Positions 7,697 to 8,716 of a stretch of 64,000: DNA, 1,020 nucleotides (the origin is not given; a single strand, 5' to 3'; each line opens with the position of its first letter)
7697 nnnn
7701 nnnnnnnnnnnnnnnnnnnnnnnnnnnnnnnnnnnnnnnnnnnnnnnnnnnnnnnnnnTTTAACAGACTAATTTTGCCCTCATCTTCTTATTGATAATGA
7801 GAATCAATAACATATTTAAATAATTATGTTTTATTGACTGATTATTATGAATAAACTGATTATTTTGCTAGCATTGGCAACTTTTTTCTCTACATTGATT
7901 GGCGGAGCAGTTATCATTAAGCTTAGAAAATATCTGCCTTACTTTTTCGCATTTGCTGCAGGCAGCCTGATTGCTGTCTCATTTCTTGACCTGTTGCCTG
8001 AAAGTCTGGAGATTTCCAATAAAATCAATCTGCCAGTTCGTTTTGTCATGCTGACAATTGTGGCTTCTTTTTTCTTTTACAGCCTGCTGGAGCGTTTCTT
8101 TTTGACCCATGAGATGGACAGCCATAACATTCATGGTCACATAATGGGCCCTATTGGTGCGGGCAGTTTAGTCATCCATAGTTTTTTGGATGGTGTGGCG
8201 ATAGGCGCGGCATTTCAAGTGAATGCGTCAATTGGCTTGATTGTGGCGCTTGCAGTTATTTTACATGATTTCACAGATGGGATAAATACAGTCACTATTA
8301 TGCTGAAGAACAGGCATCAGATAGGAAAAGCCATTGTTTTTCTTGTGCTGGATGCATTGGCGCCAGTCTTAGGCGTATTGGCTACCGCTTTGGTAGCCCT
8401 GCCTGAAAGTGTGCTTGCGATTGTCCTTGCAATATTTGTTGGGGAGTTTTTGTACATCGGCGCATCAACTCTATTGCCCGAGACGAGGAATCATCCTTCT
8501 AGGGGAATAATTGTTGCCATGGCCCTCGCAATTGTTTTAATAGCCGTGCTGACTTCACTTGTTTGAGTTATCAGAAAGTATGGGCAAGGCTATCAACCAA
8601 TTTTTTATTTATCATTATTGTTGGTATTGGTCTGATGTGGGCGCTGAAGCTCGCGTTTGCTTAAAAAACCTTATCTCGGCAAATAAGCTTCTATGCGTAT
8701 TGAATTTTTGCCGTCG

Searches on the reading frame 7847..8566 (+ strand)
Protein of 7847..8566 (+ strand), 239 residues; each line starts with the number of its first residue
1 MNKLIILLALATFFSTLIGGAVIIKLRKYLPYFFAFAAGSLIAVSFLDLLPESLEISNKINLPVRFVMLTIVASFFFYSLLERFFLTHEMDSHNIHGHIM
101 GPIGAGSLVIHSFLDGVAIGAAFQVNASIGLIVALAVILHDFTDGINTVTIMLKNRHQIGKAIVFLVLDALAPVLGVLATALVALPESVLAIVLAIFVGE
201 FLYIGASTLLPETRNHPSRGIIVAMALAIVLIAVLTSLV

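Call 88: find_encoding_contigs(protein=P0052, flank=10000, max_places=4)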
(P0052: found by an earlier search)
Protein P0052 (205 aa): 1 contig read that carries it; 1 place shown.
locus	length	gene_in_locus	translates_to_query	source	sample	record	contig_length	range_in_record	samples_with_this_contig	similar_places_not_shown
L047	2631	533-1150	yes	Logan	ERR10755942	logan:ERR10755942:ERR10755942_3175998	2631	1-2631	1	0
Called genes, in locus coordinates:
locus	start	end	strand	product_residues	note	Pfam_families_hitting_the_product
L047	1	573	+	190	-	?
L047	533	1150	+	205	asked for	PF04493:Endonuclease_5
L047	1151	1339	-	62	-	-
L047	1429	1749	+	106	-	-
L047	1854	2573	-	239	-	PF02535:Zip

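Call 89: find_encoding_contigs(protein=P0054, flank=10000, max_places=4)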
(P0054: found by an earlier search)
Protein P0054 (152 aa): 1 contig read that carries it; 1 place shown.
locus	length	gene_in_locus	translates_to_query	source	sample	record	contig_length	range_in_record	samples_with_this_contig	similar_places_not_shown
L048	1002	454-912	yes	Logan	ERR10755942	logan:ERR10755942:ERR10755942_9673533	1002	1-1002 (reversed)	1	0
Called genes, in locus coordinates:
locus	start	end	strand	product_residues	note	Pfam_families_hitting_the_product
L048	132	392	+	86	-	-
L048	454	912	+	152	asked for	-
